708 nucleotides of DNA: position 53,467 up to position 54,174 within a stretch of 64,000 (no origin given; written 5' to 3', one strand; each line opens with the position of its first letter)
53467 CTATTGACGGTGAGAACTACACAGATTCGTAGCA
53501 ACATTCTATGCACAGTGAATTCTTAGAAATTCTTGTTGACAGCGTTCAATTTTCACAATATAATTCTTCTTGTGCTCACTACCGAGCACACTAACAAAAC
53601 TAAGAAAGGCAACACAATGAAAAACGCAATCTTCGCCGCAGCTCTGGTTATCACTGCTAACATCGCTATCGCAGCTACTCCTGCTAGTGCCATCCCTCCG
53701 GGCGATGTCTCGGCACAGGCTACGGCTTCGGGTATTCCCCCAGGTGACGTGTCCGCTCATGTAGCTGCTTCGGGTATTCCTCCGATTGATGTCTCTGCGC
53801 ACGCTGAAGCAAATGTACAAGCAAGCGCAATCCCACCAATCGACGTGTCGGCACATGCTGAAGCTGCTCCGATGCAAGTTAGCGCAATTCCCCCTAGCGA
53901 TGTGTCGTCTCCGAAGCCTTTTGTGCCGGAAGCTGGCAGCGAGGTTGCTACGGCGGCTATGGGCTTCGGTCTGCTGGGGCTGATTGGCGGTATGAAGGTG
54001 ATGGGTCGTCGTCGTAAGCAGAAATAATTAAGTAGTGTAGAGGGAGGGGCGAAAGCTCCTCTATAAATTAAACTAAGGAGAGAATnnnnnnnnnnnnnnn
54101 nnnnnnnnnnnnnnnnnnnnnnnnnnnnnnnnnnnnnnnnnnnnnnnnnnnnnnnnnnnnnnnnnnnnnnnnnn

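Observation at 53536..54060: Phage moron encoding a secreted repeat protein with a PEP-CTERM-like (exosortase-type) C-terminal anchor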

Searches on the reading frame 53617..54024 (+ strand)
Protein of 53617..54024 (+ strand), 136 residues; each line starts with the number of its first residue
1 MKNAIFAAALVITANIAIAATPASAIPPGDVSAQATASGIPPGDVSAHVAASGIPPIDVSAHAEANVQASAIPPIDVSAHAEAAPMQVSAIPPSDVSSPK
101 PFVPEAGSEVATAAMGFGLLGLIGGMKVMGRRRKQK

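Call 6: search_protein_families(library=ncbifam, proteins=[window:53617-54024:+], max_evalue=10)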
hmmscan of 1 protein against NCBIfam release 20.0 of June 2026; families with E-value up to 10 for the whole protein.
window:53617-54024:+ (136 aa): 4 families
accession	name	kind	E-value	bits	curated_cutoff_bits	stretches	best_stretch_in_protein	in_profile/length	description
NF058582.1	Microco_LAVTG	domain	0.014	15.5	27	1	107-134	6-33/34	LAVTG motif-containing sortase-dependent surface protein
TIGR03901.2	MYXO-CTERM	domain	0.066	13.6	20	1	106-133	11-32/34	MYXO-CTERM sorting domain-containing protein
NF041742.1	WGxxGxxG_fam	subfamily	4.4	8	35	0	71-133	32-68/69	WGxxGxxG family protein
NF003096.0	PRK04019.1-2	equivalog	6.3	5.8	479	1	20-56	115-151/338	50S ribosomal protein L10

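Call 7: search_protein_families(library=pfam, proteins=[window:53617-54024:+], max_evalue=10)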
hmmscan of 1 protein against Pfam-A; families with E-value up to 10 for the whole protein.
window:53617-54024:+ (136 aa): 1 family
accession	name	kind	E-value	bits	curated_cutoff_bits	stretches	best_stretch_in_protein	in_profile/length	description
PF00746.26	Gram_pos_anchor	-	2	8.9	20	1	104-136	10-42/43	LPXTG cell wall anchor motif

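Call 8: search_protein_families(library=phrogs, proteins=[window:53617-54024:+], max_evalue=10)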
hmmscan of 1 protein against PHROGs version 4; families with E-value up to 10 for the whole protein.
window:53617-54024:+ (136 aa): 2 families
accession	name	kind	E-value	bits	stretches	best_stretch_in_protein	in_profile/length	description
phrog_6194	-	unknown function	0.012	16.5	2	56-64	4-12/25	-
phrog_1403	-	lysis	2.9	8.8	1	6-66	130-189/212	Rz-like spanin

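Call 10: search_dna_similar(query=window:53617-54024:+, collection=phages, mode=protein, max_evalue=10)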
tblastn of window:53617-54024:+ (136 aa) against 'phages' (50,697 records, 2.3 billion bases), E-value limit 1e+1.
No match.

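Call 12: find_homologous_proteins(query=window:53617-54024:+, max_evalue=0.1)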
Query window:53617-54024:+ (136 aa): 1 proteins with E <= 0.1 among 483 candidates.
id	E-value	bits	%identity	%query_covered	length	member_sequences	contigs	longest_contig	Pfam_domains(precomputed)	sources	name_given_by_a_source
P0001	5.4e-74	264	100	100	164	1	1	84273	-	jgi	jgi:hypothetical protein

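Call 13: find_encoding_contigs(protein=P0001, flank=10000, max_places=6)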
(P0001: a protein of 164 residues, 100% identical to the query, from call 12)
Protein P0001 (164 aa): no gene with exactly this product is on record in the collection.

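Call 28: find_related_loci(query=window:53617-54024:+, collection=viral_contigs, flank=6000)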
Query window:53617-54024:+ (136 aa) in viral_contigs; peptide patterns used: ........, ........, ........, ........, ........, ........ (x = any residue, [..] = any of these).
3 stretches matched a pattern, but none encodes a relative of the query by tblastn (E <= 1e-3).

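Call 38: find_homologous_proteins(query=A1, max_evalue=1)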
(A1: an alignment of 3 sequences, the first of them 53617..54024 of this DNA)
Query A1 (3 sequences) (136 aa, profile of the alignment): 41 proteins with E <= 1 among 6767 candidates.
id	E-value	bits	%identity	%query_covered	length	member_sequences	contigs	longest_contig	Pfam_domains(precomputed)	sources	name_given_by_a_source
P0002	1.5e-46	175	58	19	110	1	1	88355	-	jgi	jgi:hypothetical protein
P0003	1.2e-40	156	41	24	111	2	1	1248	-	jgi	jgi:hypothetical protein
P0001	1.7e-40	156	100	100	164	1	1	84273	-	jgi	jgi:hypothetical protein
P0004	2.7e-39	152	47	24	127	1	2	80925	-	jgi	jgi:hypothetical protein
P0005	4.0e-36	142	52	30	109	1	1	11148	-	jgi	jgi:hypothetical protein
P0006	9.9e-31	124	34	78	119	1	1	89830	-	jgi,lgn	jgi:hypothetical protein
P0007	3.6e-30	123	43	63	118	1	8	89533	-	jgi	jgi:hypothetical protein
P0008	7.1e-30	122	53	24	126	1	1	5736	-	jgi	jgi:hypothetical protein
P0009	1.6e-28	117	41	68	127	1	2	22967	-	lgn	-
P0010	5.5e-28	116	42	32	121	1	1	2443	-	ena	-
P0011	3.4e-27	113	31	100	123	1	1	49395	-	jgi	jgi:hypothetical protein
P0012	1.0e-26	111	34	100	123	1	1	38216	-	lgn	-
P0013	2.9e-26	110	35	100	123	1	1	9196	-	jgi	jgi:hypothetical protein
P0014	7.7e-26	109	37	71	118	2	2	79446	-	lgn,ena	-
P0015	1.3e-25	108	35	100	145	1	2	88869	-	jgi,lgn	jgi:hypothetical protein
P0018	8.2e-25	105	32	99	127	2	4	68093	-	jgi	jgi:hypothetical protein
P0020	2.0e-24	104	50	19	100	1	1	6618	-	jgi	jgi:hypothetical protein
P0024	2.3e-23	101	32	78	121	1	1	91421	-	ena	-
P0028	1.3e-22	98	41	29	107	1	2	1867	-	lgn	-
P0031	5.7e-22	96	39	63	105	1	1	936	-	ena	-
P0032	1.1e-20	92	40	62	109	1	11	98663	-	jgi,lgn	jgi:hypothetical protein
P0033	1.1e-20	92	38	38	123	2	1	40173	-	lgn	-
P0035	3.2e-20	91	48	30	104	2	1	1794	-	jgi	jgi:hypothetical protein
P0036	5.5e-20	90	36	40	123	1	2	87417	-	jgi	jgi:hypothetical protein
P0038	2.9e-19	87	56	20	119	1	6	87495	-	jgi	jgi:hypothetical protein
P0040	1.7e-16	79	45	69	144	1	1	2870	-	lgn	-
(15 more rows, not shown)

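Call 41: find_encoding_contigs(protein=P0032, flank=5000, max_places=4)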
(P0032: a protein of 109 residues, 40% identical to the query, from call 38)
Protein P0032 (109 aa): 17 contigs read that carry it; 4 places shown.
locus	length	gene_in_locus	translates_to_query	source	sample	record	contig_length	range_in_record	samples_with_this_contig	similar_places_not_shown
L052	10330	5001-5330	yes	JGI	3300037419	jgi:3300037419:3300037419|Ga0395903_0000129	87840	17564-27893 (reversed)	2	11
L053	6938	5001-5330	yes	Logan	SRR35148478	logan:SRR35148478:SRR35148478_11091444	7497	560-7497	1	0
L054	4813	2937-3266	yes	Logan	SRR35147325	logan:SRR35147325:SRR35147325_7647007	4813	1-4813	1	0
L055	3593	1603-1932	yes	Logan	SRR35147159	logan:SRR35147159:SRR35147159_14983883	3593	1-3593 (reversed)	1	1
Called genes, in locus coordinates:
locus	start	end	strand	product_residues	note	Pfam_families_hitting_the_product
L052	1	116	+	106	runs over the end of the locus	-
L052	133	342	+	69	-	-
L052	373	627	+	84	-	-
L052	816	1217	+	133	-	PF13392:HNH_3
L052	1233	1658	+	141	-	-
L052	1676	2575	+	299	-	PF23942:DUF7277 (weak), PF23940:DUF7275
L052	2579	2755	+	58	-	-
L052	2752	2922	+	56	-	-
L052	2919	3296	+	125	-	PF22885:DUF7020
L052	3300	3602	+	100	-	-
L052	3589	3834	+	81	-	-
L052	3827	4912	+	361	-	-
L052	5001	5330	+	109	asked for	-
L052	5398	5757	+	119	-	-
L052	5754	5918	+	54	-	-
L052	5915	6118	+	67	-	-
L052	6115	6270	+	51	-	-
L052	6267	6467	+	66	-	-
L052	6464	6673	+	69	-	-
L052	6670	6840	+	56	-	-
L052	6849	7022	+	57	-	-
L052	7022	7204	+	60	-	-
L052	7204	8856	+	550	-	PF03796:DnaB_C, PF13481:AAA_25 (weak)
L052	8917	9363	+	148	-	-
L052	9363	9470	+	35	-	-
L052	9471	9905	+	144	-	-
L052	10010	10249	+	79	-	-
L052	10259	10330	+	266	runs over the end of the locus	-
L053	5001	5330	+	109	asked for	-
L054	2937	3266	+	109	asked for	-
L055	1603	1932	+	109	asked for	-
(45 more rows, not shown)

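Call 42: find_encoding_contigs(protein=P0024, flank=5000, max_places=2)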
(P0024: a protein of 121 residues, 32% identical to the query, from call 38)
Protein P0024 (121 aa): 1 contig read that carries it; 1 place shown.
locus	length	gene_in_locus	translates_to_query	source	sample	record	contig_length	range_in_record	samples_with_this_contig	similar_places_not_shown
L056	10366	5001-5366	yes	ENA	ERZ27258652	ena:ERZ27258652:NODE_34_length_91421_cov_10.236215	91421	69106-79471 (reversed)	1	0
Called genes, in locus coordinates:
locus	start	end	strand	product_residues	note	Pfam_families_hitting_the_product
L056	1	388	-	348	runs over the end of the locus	-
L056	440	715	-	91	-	PF13560:HTH_31, PF01381:HTH_3, PF13443:HTH_26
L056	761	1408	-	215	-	-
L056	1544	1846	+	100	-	-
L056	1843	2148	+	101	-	-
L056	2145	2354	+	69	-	-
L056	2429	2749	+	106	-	PF07486:Hydrolase_2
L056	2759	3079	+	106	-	-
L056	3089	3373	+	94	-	-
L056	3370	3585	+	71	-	-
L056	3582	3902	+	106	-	PF26835:Phage_T4_Y04K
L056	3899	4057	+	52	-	-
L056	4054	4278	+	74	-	-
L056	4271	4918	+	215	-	PF02511:Thy1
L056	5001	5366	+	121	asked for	-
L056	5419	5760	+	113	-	PF26948:DUF8296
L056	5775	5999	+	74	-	-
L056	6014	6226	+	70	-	-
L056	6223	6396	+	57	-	-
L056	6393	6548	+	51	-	-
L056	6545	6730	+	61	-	-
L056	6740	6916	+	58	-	-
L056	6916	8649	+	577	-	PF13155:Toprim_2 (weak), PF06745:ATPase, PF13481:AAA_25 (weak)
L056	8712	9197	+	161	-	-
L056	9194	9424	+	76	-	-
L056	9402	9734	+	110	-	-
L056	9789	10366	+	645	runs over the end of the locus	PF00476:DNA_pol_A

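Call 45: find_encoding_contigs(protein=P0040, flank=5000, max_places=2)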
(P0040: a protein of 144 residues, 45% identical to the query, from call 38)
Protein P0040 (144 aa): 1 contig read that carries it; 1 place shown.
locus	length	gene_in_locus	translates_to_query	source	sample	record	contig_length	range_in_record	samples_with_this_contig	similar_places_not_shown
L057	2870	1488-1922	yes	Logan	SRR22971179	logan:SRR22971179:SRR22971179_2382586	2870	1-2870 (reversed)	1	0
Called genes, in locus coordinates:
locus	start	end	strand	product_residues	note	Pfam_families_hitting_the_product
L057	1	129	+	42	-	?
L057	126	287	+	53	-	-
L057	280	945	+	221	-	PF02511:Thy1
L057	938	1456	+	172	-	PF00847:AP2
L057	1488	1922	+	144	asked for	-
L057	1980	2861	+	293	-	PF01145:Band_7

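Call 46: find_encoding_contigs(protein=P0006, flank=5000, max_places=2)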
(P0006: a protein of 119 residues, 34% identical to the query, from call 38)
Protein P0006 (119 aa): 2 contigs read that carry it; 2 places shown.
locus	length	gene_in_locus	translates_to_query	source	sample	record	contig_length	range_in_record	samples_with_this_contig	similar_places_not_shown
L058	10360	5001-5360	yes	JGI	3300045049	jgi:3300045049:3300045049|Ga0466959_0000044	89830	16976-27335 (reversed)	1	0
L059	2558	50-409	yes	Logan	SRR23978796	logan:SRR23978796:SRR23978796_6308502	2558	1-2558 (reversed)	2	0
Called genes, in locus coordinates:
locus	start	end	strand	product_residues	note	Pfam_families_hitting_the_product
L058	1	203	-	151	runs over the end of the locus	-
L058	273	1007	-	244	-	-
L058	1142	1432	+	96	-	-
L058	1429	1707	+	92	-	-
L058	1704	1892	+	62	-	-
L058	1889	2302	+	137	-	PF07486:Hydrolase_2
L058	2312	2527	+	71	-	-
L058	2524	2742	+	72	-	-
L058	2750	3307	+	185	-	-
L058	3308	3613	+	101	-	PF26835:Phage_T4_Y04K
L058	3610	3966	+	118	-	PF22885:DUF7020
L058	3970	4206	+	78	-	-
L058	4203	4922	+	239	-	PF02511:Thy1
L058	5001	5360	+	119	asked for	-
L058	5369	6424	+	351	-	PF09849:DUF2076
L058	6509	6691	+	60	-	-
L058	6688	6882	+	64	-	-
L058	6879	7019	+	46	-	-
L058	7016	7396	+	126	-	-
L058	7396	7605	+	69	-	-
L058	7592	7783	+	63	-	-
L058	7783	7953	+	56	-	-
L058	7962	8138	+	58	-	-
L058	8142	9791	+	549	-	PF03796:DnaB_C, PF13481:AAA_25 (weak)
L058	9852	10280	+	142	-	-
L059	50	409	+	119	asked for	-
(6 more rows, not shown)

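Call 48: search_dna_similar(query=P0024, collection=phages, mode=protein, max_evalue=10)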
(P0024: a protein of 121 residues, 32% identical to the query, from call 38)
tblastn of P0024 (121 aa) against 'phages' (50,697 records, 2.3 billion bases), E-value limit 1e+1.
Records with a match: 1; places in all: 1; records where one place covers at least 80% of the query: 0.
Best place of each record, by identity: <60% 1.
By first word of the organism name: Mycobacterium 1.
By host as written in the record: Mycobacterium smegmatis mc2 155 1.
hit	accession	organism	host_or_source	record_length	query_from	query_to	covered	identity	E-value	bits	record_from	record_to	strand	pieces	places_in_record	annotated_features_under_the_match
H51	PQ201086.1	Mycobacterium phage Darrell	Mycobacterium smegmatis mc2 155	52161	2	61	50%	31.1%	1e+1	31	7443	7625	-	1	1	12: lysin A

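Call 53: search_protein_families(library=ncbifam, alignment_id=A2, max_evalue=0.1)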
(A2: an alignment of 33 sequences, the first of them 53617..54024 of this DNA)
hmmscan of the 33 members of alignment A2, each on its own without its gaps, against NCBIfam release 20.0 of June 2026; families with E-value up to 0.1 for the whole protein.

A. member 1, window:53617-54024:+ (136 aa): 2 families
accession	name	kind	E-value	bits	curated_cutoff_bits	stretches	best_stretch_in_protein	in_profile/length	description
NF058582.1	Microco_LAVTG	domain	0.014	15.5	27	1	107-134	6-33/34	LAVTG motif-containing sortase-dependent surface protein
TIGR03901.2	MYXO-CTERM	domain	0.066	13.6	20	0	106-133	11-32/34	MYXO-CTERM sorting domain-containing protein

B. families by the number of members that match (of 33 scanned): 15 families
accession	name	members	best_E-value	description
NF041742.1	WGxxGxxG_fam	23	9.9e-06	WGxxGxxG family protein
NF051874.1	PVV_CTERM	10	0.0025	PVV-CTERM domain-containing choice-of-anchor G protein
NF007443.1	PRK09993.1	4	0.006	Ivy family C-type lysozyme inhibitor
NF049866.1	outer_TDE1717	3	0.013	TDE1717 family outer membrane beta-barrel protein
NF053838.1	hit_Bd0108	2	0.01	predatory lifecycle switch protein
TIGR04530.1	hemophoreRv0203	2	0.022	hemophore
NF043011.1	CytC7_Geobact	2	0.058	cytochrome c7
TIGR03901.2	MYXO-CTERM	2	0.066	MYXO-CTERM sorting domain-containing protein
NF047895.1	CuResCopI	1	0.0036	copper-resistant cuproprotein CopI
NF041628.1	NaLiK_antip_UmpB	1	0.0077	Na,Li,K/H(+) antiporter subunit UmpB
NF058582.1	Microco_LAVTG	1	0.014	LAVTG motif-containing sortase-dependent surface protein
NF033740.0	MarP_fam_protase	1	0.018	MarP family serine protease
NF053616.1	RegAfsSStmc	1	0.022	regulatory protein AfsS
NF007146.0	PRK09585.2-6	1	0.022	anhydro-N-acetylmuramic acid kinase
NF052666.1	VPA0252_fam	1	0.095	VPA0252 family protein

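Call 54: search_protein_families(library=ncbifam, proteins=[P0012, P0018, P0024, P0033, P0036, P0038, P0035, P0031, P0028, P0020], max_evalue=0.01)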
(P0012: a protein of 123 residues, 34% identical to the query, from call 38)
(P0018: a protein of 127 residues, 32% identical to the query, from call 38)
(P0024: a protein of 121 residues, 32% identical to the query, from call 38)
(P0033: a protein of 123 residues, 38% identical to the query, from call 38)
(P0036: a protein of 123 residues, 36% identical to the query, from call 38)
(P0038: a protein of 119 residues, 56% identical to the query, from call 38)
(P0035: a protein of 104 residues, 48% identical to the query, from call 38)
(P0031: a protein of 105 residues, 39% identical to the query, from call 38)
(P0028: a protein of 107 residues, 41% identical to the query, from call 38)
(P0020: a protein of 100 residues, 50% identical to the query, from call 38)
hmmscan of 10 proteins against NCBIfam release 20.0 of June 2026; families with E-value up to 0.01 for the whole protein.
P0012 (123 aa): 0 families

P0018 (127 aa): 0 families

P0024 (121 aa): 0 families

P0033 (123 aa): 0 families

P0036 (123 aa): 0 families

P0038 (119 aa): 2 families
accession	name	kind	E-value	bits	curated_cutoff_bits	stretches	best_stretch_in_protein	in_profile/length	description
NF051874.1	PVV_CTERM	equivalog_domain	0.0033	17.2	27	1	90-115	6-31/38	PVV-CTERM domain-containing choice-of-anchor G protein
NF041742.1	WGxxGxxG_fam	subfamily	0.0035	17.9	35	0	1-110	1-67/69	WGxxGxxG family protein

P0035 (104 aa): 3 families
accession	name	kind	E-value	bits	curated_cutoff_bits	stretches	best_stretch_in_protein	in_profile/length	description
NF041742.1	WGxxGxxG_fam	subfamily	0.00029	21.4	35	1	1-91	1-68/69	WGxxGxxG family protein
NF007443.1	PRK09993.1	equivalog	0.006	16.5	180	1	1-32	1-32/148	Ivy family C-type lysozyme inhibitor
NF051874.1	PVV_CTERM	equivalog_domain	0.0099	15.6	27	0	72-95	8-31/38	PVV-CTERM domain-containing choice-of-anchor G protein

P0031 (105 aa): 0 families

P0028 (107 aa): 1 family
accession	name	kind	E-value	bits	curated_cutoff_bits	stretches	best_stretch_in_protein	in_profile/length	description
NF041742.1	WGxxGxxG_fam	subfamily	0.00029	21.4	35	1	1-92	1-68/69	WGxxGxxG family protein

P0020 (100 aa): 1 family
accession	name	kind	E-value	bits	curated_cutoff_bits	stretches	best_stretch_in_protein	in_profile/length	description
NF051874.1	PVV_CTERM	equivalog_domain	0.0054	16.5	27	1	73-96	8-32/38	PVV-CTERM domain-containing choice-of-anchor G protein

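Call 55: find_related_loci(query=A2, collection=viral_contigs, flank=6000)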
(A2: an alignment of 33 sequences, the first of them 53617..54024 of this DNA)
Query A2 (136 aa) in viral_contigs; peptide patterns used: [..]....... (x = any residue, [..] = any of these).
37 stretches matched a pattern; 18 encode a relative of the query (tblastn E <= 1e-3); 18 distinct loci.
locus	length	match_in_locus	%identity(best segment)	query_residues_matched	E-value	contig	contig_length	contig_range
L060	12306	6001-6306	34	31-136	5e-8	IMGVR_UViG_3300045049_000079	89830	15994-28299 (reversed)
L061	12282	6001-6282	43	51-136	9e-8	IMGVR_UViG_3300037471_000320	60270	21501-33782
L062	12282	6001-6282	43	51-136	9e-8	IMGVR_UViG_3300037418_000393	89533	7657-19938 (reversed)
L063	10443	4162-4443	43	51-136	9e-8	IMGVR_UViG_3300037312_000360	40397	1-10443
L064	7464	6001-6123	52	96-136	3e-6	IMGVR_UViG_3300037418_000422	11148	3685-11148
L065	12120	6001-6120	46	96-136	5e-6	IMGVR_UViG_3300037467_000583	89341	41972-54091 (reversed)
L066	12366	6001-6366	35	1-136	1e-5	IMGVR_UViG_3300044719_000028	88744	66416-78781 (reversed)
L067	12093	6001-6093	47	105-136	3e-5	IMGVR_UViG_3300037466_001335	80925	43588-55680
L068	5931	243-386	40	86-136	6e-5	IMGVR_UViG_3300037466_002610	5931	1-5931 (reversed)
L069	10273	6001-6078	56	110-136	9e-5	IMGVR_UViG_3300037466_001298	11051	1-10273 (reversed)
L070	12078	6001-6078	56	110-136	1e-4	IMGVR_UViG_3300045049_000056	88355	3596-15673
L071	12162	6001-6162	38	81-136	2e-4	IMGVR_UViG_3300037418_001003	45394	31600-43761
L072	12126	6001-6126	40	96-136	3e-4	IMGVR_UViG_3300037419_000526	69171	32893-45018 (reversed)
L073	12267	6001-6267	40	53-136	2e-4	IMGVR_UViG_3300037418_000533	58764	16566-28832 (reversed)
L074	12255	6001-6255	39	59-136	5e-4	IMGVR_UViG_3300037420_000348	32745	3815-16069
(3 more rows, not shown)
